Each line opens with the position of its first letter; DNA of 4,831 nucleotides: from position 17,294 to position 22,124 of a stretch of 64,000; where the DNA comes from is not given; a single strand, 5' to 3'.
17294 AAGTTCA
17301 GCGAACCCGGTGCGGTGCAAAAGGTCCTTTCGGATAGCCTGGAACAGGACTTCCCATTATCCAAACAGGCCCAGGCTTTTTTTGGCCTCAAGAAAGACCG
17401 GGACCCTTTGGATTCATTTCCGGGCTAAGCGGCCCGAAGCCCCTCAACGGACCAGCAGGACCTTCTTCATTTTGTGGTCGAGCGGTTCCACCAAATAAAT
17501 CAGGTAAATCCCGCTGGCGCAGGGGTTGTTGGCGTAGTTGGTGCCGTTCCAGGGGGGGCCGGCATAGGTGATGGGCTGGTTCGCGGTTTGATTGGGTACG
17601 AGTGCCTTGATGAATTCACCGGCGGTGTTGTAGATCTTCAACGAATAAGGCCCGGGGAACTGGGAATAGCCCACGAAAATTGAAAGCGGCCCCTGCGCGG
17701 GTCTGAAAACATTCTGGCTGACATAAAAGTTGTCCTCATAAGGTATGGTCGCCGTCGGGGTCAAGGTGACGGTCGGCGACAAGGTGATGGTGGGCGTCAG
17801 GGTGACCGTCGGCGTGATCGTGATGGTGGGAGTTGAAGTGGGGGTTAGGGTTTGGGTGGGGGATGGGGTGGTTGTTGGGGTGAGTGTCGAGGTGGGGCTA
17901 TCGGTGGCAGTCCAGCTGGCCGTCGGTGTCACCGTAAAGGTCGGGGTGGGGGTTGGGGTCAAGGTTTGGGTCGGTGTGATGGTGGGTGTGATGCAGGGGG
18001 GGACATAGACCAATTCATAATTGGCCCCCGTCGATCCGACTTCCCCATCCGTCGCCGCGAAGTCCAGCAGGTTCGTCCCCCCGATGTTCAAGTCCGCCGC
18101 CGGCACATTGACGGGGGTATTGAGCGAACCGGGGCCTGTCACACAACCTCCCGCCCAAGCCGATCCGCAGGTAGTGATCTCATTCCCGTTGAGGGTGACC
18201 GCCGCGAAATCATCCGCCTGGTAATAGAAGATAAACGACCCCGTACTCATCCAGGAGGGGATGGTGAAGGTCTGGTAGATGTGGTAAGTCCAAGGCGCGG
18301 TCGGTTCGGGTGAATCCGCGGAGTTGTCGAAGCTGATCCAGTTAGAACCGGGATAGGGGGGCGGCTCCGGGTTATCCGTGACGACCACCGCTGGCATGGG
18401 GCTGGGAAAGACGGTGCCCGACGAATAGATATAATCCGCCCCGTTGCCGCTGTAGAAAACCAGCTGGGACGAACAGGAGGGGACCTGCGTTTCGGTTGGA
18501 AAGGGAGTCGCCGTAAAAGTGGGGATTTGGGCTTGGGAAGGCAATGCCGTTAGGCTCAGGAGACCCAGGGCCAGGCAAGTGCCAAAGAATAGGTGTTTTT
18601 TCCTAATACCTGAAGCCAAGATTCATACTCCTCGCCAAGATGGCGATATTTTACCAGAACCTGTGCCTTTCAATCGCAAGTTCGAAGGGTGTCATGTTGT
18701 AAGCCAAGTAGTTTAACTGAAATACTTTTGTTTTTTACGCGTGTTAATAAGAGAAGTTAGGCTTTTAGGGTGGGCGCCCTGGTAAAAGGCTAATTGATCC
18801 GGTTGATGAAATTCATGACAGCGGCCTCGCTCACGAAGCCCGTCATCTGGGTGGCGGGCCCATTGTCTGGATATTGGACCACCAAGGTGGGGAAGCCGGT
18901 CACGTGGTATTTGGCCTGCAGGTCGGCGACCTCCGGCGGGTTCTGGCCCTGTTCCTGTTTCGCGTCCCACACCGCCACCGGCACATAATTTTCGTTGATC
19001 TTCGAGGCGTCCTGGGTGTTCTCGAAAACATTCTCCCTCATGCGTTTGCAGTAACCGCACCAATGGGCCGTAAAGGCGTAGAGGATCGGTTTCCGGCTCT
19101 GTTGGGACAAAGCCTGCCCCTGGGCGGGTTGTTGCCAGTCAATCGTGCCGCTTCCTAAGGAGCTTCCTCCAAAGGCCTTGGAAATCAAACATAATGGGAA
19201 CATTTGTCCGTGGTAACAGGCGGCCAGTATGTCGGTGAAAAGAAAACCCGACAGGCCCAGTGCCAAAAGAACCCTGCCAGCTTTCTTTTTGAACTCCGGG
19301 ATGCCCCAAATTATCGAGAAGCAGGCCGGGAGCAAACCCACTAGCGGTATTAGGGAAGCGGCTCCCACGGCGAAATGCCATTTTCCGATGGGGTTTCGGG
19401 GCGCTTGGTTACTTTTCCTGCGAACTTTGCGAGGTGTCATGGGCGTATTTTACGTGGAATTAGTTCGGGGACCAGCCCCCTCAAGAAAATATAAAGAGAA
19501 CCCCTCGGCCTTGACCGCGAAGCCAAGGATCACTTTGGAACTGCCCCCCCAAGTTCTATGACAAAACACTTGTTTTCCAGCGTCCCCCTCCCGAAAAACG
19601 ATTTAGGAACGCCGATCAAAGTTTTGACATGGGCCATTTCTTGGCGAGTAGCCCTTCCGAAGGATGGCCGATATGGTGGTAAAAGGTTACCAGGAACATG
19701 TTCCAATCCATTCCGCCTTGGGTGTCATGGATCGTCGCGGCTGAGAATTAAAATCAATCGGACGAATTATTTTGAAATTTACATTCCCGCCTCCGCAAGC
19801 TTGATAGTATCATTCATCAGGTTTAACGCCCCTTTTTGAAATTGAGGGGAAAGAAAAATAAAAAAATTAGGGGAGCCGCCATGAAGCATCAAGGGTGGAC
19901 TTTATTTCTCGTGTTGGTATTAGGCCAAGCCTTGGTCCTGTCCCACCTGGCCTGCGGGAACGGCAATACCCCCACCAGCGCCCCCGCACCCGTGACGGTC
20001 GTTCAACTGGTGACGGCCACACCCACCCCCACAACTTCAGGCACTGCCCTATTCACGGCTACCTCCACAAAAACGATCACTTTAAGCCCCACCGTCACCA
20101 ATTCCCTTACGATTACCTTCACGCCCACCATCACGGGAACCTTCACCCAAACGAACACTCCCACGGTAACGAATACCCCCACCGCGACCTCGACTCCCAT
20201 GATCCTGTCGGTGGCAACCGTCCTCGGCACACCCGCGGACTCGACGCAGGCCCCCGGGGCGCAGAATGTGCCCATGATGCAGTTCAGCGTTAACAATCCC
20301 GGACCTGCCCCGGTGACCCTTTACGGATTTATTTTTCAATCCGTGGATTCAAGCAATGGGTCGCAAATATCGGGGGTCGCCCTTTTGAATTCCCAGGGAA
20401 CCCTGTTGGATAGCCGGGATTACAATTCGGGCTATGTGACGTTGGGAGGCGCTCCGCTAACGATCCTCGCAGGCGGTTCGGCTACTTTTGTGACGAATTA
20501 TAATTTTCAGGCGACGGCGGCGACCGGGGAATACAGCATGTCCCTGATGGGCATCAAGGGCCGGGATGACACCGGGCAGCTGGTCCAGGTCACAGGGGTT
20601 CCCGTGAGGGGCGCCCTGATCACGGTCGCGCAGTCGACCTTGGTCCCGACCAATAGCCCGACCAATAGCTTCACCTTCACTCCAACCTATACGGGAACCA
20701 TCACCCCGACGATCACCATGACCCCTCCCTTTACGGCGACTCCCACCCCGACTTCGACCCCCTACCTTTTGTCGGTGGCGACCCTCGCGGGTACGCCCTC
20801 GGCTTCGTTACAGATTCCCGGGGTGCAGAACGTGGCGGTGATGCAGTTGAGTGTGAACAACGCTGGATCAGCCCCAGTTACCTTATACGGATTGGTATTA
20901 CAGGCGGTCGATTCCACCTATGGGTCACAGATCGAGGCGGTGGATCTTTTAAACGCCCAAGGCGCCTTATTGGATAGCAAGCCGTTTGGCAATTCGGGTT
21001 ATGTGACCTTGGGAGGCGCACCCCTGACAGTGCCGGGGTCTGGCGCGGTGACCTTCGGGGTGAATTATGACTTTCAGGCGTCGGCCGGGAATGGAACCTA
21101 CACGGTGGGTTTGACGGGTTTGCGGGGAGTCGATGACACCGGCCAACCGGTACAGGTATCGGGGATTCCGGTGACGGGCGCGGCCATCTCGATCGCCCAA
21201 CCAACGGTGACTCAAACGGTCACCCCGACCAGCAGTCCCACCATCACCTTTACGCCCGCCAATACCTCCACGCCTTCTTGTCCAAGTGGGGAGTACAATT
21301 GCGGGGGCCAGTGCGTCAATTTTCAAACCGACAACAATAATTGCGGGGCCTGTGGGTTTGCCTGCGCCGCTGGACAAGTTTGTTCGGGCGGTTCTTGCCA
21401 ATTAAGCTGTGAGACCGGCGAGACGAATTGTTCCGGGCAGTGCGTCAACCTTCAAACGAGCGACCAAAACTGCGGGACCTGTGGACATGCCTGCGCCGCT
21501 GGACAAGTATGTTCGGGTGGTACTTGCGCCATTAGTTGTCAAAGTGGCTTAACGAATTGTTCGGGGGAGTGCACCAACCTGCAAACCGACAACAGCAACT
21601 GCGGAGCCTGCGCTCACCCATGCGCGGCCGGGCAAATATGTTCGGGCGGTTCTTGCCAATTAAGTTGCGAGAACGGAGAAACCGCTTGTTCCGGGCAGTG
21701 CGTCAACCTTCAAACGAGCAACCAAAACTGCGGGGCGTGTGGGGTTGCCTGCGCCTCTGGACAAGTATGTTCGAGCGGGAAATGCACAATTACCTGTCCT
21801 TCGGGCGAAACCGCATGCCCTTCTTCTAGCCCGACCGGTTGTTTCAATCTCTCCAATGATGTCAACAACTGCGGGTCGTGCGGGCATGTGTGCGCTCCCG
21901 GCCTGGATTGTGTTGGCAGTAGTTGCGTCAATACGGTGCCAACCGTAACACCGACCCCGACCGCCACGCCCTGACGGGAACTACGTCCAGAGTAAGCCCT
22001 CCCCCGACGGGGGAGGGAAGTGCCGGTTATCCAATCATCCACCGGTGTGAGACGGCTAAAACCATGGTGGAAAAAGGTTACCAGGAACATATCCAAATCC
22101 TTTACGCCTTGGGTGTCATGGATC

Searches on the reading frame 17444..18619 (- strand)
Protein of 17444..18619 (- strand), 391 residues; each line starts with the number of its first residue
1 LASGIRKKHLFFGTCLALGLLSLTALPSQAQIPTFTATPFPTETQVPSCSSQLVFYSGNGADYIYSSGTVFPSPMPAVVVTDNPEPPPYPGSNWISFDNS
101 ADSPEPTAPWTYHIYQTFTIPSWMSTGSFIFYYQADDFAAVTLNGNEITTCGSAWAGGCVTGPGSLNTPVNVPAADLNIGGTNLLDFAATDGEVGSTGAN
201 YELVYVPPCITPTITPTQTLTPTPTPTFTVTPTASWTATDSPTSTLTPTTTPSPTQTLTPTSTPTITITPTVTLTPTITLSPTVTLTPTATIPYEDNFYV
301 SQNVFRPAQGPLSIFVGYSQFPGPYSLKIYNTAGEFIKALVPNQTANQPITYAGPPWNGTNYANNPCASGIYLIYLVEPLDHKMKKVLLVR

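Call 17: search_protein_families(library=ncbifam, proteins=[window:17444-18619:-], max_evalue=0.001)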
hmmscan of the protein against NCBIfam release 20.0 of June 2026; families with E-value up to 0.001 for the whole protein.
window:17444-18619:- (391 aa): 0 families
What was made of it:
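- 17444..18619 (-): Secreted protein with a Pro/Thr linker, ending in the same CTD type (...KKVLLVR). There is no curated-family hit at E 1e-3 (call 17).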

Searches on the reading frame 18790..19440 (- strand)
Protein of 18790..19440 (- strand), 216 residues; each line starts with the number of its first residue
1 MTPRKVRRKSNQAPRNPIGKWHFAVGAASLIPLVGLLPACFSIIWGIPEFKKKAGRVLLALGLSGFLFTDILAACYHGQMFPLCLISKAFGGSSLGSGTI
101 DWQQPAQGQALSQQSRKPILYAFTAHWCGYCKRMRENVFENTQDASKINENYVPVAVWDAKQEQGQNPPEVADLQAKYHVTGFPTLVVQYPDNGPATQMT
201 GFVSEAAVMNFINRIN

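Call 18: search_protein_families(library=ncbifam, proteins=[window:18790-19440:-], max_evalue=0.001)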
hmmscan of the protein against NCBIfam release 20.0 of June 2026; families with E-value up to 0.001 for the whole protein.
window:18790-19440:- (216 aa): 6 families
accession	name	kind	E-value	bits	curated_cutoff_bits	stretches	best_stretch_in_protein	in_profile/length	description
NF043050.1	DisulfRedDsbH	equivalog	2e-11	44.2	190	1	97-215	40-159/166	disulfide reductase DsbH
TIGR01126.1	pdi_dom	equivalog_domain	2.1e-11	44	107.2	1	114-214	12-103/105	protein disulfide-isomerase domain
NF045694.1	seleno_TsoB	exception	2.5e-09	35.8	805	1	91-197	448-550/572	rhodanese/DsbD fusion-like selenoprotein TsoB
TIGR01068.1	thioredoxin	equivalog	6.6e-08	32.7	96.8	1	109-214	7-99/101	thioredoxin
TIGR01130.1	ER_PDI_fam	subfamily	4.8e-07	29.7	344.25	1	115-213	17-105/476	protein disulfide-isomerase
NF001419.0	PRK00293.1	subfamily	4.9e-07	28.7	330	1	110-214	469-571/574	protein-disulfide reductase DsbD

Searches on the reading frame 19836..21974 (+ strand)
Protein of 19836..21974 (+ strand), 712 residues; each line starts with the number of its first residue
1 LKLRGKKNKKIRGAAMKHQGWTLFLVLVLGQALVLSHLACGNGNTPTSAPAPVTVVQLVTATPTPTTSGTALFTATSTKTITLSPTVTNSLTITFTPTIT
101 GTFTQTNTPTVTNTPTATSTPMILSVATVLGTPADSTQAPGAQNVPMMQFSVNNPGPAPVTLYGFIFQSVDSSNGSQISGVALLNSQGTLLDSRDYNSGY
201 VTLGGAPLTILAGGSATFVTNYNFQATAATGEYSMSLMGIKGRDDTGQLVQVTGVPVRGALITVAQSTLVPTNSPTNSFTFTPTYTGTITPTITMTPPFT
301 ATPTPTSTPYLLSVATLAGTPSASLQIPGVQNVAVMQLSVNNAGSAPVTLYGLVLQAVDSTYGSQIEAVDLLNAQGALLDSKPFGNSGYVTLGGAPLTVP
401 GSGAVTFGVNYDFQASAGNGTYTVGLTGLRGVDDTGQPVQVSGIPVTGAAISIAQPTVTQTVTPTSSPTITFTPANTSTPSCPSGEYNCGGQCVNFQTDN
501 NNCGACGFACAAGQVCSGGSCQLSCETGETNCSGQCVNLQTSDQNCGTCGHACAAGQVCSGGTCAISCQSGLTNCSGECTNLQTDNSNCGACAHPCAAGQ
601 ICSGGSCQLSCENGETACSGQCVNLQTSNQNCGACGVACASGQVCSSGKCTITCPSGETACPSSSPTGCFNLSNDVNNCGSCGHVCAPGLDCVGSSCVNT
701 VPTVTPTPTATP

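Call 18: search_protein_families(library=ncbifam, proteins=[window:19836-21974:+], max_evalue=0.001)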
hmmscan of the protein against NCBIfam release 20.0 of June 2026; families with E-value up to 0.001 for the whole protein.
window:19836-21974:+ (712 aa): 1 family
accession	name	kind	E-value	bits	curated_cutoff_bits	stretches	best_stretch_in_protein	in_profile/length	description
NF041328.1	C_rich_MXAN6577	subfamily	1.8e-54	183.6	100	2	473-608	12-145/145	MXAN_6577-like cysteine-rich protein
